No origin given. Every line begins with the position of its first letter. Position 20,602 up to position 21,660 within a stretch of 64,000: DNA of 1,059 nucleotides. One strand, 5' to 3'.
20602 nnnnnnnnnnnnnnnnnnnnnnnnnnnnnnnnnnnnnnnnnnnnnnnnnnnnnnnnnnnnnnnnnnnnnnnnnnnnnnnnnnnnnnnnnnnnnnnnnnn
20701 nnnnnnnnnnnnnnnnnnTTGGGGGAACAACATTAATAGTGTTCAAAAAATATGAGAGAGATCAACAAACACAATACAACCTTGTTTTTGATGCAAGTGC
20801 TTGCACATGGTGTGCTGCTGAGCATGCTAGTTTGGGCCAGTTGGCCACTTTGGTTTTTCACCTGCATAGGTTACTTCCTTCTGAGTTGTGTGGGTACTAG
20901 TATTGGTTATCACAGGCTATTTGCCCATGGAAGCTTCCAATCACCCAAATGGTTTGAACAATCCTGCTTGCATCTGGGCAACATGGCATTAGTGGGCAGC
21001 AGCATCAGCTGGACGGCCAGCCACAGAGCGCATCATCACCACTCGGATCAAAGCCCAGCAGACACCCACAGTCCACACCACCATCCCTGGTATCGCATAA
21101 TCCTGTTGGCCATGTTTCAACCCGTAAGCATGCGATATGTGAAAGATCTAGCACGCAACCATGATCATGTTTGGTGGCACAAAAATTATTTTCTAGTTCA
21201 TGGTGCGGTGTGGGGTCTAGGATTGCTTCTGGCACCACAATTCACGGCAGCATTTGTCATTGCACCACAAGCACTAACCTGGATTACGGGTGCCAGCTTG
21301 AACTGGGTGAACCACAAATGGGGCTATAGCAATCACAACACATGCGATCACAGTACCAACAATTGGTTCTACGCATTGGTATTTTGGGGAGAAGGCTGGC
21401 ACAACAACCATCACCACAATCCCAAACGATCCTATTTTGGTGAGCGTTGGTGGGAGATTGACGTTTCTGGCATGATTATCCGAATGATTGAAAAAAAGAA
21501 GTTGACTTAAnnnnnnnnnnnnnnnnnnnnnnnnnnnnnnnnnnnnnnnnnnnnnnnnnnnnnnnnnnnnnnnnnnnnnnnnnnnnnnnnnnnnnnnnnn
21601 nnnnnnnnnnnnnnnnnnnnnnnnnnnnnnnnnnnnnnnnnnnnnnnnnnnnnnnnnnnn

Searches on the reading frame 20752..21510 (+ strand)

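Call 40: search_protein_families(library=pfam, proteins=[window:20752-21510:+], max_evalue=0.1)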
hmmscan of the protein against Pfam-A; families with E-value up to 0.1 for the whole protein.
window:20752-21510:+ (252 aa): 2 families
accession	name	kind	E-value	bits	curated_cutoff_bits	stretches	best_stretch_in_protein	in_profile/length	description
PF00487.30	FA_desaturase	-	8.7e-13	49.1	29.7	1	31-228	3-228/253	Fatty acid desaturase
PF03208.24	PRA1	-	0.0059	16.6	30.1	0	7-65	80-135/143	PRA1 family protein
